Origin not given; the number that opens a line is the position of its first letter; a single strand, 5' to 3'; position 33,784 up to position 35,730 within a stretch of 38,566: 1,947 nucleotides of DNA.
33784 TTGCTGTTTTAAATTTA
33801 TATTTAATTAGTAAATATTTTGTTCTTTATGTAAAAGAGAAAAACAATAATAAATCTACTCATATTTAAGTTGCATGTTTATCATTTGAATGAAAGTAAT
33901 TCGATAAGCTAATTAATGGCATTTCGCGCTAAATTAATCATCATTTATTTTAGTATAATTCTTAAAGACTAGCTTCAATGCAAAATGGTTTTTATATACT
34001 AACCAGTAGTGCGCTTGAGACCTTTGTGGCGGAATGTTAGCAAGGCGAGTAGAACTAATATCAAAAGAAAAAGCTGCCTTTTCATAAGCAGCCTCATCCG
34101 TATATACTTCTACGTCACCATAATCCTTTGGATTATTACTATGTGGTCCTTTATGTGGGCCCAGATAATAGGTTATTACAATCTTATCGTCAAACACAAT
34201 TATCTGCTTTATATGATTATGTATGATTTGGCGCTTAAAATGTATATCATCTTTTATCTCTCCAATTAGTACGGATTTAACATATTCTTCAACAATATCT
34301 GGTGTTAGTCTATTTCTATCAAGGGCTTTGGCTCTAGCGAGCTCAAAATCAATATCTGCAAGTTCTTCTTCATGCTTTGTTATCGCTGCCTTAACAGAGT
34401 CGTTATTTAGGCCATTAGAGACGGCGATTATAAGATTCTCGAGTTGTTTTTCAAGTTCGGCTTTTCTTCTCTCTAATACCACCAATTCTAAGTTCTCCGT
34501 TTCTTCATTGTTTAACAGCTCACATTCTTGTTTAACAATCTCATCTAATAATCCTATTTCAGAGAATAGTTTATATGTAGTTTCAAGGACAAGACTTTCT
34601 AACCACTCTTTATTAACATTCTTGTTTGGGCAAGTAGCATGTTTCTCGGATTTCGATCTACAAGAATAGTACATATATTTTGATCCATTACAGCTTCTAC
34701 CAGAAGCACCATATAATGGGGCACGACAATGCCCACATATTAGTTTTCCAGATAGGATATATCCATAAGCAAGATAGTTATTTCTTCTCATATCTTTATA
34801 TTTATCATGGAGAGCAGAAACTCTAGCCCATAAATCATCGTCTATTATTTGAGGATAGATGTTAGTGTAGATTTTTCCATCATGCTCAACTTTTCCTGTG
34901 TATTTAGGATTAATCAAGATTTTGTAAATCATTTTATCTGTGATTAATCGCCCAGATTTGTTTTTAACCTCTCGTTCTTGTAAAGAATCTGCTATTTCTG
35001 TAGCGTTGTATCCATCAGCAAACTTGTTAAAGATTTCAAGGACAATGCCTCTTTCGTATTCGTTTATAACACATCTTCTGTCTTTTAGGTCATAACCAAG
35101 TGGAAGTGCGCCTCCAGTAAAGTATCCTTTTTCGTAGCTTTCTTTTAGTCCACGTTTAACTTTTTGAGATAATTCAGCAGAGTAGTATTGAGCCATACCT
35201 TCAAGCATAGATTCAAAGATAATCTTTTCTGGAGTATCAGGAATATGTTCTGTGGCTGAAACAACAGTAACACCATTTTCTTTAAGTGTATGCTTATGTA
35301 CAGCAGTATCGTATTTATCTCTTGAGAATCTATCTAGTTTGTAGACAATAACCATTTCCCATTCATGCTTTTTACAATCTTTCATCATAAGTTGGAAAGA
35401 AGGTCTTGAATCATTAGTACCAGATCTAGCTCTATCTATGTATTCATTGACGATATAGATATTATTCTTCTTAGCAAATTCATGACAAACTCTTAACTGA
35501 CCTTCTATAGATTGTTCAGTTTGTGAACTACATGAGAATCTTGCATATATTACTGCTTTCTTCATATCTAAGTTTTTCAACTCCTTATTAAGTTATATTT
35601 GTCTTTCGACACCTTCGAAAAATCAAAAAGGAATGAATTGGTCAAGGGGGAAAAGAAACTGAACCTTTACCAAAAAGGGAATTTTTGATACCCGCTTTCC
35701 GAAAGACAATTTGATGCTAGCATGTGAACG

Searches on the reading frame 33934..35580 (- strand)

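Call 68: search_protein_families(library=pfam, proteins=[window:33934-35580:-], max_evalue=0.00001)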
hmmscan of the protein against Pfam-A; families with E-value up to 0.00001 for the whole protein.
window:33934-35580:- (548 aa): 3 families
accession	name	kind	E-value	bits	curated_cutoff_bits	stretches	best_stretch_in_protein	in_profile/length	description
PF00239.26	Resolvase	-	6.2e-30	104.6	23.3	1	9-152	1-143/145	Resolvase, N terminal domain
PF13408.12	Zn_ribbon_recom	-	5.3e-14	52.8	25.3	1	275-333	1-55/58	Recombinase zinc beta ribbon domain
PF07508.19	Recombinase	-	1.9e-13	51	21.1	1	178-256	5-97/102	Recombinase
